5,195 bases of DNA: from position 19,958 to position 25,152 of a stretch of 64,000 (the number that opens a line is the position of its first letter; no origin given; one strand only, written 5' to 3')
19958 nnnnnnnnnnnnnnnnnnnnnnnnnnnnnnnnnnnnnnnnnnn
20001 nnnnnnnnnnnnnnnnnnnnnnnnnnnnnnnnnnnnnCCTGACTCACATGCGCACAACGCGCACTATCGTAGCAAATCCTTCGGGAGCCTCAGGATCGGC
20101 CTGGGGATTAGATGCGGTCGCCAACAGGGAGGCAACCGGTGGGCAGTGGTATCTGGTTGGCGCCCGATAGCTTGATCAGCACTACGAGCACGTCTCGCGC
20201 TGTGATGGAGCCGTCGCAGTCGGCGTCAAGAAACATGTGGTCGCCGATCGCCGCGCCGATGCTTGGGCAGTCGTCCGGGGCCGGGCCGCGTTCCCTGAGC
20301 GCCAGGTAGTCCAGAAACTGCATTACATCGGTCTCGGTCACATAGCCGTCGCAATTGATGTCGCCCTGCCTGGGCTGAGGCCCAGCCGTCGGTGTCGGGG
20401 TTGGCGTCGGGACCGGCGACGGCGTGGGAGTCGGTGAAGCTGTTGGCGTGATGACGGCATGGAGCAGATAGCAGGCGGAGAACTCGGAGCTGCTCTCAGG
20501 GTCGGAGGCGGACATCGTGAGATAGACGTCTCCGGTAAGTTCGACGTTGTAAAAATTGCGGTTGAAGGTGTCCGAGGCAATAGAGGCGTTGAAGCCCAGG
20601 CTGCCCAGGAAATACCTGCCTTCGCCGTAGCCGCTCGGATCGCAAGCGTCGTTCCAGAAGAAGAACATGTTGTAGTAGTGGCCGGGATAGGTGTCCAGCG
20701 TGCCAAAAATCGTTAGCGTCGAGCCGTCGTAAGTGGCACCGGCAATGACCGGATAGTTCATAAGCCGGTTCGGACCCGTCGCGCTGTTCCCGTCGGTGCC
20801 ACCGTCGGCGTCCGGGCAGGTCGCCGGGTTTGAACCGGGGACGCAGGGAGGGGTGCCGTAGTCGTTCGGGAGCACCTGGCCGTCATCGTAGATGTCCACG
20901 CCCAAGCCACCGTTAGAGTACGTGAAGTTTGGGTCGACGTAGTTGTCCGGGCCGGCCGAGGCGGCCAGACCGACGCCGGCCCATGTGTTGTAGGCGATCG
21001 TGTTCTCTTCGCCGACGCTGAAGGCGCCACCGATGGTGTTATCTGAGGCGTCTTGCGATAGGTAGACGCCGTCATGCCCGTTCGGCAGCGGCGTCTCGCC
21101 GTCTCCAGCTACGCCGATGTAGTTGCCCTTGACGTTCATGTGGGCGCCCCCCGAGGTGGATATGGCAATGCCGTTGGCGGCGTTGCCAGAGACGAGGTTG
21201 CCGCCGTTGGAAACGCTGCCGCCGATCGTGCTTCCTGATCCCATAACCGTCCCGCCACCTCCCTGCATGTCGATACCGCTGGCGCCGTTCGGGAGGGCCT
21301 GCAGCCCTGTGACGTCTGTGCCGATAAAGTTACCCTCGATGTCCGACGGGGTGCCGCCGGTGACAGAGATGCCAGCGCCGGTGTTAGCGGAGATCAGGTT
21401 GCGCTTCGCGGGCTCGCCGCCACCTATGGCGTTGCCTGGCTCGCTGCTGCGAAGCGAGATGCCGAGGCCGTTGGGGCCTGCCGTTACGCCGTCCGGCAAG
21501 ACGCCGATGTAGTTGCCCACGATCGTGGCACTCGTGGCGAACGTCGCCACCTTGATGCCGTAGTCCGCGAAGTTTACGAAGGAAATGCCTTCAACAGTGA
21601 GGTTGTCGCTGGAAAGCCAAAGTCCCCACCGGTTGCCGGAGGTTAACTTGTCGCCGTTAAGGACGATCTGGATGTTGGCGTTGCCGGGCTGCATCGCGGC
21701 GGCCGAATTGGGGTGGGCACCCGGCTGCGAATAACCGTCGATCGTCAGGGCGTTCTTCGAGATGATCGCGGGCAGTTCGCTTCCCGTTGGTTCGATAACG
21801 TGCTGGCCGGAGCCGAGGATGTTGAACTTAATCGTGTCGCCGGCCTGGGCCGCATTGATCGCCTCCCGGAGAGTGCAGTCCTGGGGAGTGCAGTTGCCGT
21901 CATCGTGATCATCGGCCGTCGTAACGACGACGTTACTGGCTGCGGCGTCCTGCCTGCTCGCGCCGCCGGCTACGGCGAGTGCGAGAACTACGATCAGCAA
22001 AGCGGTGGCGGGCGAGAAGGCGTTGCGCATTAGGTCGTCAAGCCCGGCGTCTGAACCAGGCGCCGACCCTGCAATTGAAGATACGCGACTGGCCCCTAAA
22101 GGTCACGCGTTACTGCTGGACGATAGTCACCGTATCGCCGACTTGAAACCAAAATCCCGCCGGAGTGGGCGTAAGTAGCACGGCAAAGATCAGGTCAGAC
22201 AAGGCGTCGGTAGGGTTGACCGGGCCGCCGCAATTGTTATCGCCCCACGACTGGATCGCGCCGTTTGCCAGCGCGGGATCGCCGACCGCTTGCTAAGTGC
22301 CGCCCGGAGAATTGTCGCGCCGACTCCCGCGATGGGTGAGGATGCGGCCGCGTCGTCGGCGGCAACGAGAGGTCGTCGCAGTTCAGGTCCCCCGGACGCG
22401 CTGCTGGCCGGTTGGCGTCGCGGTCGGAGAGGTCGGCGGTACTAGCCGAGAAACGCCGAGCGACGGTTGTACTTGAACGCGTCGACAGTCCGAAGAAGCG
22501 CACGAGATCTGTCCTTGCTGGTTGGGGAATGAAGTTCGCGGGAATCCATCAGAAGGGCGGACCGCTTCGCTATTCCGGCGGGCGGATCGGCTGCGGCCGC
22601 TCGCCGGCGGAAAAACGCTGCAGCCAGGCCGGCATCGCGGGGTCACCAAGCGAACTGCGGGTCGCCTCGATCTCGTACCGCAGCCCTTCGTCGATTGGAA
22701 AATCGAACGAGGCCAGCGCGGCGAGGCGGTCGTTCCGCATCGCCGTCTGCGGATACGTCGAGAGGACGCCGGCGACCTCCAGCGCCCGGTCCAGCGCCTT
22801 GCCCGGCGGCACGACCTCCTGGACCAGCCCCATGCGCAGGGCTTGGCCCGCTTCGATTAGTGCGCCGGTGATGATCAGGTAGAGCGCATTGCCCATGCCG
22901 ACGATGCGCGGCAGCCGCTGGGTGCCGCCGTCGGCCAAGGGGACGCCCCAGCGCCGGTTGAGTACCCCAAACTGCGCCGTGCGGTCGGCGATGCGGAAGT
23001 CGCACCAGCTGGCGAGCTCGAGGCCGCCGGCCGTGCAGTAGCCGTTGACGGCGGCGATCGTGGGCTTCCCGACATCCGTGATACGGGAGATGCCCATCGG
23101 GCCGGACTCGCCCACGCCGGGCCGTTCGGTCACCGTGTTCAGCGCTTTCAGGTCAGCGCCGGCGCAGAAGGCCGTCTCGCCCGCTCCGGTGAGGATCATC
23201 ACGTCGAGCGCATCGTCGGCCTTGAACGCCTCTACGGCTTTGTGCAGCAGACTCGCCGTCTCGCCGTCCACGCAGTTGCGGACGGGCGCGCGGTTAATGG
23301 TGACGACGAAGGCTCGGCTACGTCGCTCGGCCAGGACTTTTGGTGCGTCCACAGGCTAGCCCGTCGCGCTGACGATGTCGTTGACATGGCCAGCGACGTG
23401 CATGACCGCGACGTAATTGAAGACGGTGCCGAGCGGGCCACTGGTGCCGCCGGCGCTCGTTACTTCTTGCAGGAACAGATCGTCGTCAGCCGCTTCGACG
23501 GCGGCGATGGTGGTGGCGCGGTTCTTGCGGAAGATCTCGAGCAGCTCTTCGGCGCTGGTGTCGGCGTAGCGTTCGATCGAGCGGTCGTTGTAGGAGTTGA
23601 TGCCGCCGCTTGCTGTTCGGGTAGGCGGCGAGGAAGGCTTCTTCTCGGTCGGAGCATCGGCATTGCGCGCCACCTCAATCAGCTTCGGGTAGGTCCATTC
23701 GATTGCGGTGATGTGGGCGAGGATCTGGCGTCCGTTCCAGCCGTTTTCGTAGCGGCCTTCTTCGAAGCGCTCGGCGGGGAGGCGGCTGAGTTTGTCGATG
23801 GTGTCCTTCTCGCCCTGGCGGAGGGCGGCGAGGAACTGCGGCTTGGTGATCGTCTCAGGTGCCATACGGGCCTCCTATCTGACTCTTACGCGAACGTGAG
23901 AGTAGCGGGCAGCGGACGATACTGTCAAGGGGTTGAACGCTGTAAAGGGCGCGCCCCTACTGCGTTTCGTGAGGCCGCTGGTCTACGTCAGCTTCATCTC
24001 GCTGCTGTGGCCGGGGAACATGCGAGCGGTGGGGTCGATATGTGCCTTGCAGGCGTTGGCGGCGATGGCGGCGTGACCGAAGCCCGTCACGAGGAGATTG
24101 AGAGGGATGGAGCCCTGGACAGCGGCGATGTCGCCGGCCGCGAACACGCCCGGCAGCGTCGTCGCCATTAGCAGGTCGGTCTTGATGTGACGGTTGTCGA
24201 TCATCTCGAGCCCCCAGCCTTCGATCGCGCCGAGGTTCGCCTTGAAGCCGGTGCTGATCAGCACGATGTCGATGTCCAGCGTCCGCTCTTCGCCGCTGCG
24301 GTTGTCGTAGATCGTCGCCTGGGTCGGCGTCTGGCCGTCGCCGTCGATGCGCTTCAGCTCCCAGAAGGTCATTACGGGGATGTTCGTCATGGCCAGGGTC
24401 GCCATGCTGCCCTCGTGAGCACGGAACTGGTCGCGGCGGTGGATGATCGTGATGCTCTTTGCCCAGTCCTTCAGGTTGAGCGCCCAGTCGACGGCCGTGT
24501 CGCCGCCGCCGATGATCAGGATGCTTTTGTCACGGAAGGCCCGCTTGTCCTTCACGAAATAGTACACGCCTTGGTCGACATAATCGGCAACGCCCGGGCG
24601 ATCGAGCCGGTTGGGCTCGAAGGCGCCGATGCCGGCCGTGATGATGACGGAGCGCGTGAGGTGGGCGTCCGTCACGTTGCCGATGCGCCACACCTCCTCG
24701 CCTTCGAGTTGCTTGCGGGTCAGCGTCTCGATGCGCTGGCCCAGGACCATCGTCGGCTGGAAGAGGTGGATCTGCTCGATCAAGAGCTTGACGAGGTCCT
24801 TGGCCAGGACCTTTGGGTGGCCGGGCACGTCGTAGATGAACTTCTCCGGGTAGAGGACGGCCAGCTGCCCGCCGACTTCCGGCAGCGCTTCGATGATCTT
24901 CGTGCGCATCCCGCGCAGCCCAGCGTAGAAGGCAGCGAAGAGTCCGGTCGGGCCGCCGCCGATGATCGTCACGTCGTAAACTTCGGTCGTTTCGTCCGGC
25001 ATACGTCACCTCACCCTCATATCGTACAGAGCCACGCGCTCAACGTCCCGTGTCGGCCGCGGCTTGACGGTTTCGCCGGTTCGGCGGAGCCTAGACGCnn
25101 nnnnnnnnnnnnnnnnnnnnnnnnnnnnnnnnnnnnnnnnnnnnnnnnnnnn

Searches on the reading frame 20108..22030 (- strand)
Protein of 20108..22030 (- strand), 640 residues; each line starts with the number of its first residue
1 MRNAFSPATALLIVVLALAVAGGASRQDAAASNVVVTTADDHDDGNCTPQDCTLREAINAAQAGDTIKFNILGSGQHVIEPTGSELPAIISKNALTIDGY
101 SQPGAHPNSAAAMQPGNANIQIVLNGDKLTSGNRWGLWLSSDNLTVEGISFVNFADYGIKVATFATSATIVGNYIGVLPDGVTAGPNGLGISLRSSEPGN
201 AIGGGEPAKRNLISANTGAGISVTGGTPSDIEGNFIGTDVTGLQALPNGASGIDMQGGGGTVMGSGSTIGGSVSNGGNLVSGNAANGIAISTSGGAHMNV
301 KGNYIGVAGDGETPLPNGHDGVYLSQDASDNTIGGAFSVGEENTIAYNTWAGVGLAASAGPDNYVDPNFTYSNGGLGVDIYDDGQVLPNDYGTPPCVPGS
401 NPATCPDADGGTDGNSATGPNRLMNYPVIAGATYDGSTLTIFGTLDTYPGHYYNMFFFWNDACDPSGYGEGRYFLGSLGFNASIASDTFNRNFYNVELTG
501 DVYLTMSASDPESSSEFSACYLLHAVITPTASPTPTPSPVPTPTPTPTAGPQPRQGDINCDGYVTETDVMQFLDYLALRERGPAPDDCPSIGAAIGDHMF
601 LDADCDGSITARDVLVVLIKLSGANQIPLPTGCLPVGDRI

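Call 7: search_protein_families(library=pfam, proteins=[window:20108-22030:-], max_evalue=0.001)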
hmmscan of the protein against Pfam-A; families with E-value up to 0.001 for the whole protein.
window:20108-22030:- (640 aa): 3 families
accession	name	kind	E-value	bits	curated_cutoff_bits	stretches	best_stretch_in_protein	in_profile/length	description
PF13229.12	Beta_helix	-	3.6e-07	30.4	25.9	1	209-385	14-149/158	Right handed beta helix region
PF00404.24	Dockerin_1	-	4.2e-05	24.1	22.9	1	556-617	2-52/57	Dockerin type I domain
PF05048.19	NosD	-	9.4e-05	22.4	23.6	0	128-235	76-168/212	Periplasmic copper-binding protein (NosD)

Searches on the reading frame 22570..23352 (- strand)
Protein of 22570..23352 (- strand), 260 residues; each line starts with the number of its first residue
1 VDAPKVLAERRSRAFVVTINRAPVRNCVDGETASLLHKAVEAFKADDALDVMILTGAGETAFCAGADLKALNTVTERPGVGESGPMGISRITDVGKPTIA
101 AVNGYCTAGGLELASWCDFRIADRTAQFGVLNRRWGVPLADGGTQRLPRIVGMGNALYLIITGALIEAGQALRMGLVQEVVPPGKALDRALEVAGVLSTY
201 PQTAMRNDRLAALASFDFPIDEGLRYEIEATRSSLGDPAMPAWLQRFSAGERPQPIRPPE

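Call 7: search_protein_families(library=pfam, proteins=[window:22570-23352:-], max_evalue=0.001)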
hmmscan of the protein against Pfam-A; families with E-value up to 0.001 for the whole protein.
window:22570-23352:- (260 aa): 2 families
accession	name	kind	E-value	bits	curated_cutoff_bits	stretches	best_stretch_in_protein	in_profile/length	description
PF00378.25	ECH_1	-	4.2e-41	141.4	27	1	15-206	7-199/251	Enoyl-CoA hydratase/isomerase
PF16113.10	ECH_2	-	4.9e-21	76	27.2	1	16-185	3-176/335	Enoyl-CoA hydratase/isomerase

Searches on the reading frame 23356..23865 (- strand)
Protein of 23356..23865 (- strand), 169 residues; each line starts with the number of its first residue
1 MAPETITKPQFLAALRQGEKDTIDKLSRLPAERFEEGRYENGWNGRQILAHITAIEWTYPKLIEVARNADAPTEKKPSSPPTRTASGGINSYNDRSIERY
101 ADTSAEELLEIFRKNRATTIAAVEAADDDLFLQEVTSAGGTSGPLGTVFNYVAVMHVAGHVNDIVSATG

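Call 7: search_protein_families(library=pfam, proteins=[window:23356-23865:-], max_evalue=0.001)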
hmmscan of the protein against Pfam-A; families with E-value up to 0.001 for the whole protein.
window:23356-23865:- (169 aa): 4 families
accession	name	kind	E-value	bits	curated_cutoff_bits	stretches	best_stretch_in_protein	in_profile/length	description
PF12867.12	DinB_2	-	1.4e-06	29.2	24.8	1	15-160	2-124/128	DinB superfamily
PF11716.13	MDMPI_N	-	2.1e-06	28.9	24.2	1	21-161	7-136/140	Mycothiol maleylpyruvate isomerase N-terminal domain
PF05163.17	DinB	-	3e-05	24.5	23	1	10-160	7-130/165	DinB family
PF08020.16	DUF1706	-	0.00049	20.5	24.2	1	7-137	6-135/166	Protein of unknown function (DUF1706)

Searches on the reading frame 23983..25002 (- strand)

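Call 7: search_protein_families(library=pfam, proteins=[window:23983-25002:-], max_evalue=0.001)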
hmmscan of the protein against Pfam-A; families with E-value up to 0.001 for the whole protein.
window:23983-25002:- (339 aa): 9 families
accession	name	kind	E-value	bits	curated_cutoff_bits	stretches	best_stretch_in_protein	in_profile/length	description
PF07992.20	Pyr_redox_2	-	1.1e-31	110.7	26.1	1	9-297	1-279/291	Pyridine nucleotide-disulphide oxidoreductase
PF13738.12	Pyr_redox_3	-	5.5e-17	62.4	30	1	113-290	122-305/305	Pyridine nucleotide-disulphide oxidoreductase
PF00070.33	Pyr_redox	-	7.9e-13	49.2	22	1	161-225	2-72/82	Pyridine nucleotide-disulphide oxidoreductase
PF03486.20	HI0933_like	-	7.6e-08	32.5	50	1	10-47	2-39/244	HI0933-like protein Rossmann domain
PF13434.12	Lys_Orn_oxgnase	-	8.2e-08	32.2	21.3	1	87-207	114-239/339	L-lysine 6-monooxygenase/L-ornithine 5-monooxygenase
PF12831.13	FAD_oxidored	-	2e-06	27.8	27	1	10-48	1-39/416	FAD dependent oxidoreductase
PF01266.30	DAO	-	6.8e-06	26.3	27.9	1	10-45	1-37/353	FAD dependent oxidoreductase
PF13450.12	NAD_binding_8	-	1.7e-05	25.5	21.9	1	13-48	1-36/68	NAD(P)-binding Rossmann-like domain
PF00890.30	FAD_binding_2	-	7.5e-05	22.5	20.4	0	10-48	1-39/414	FAD binding domain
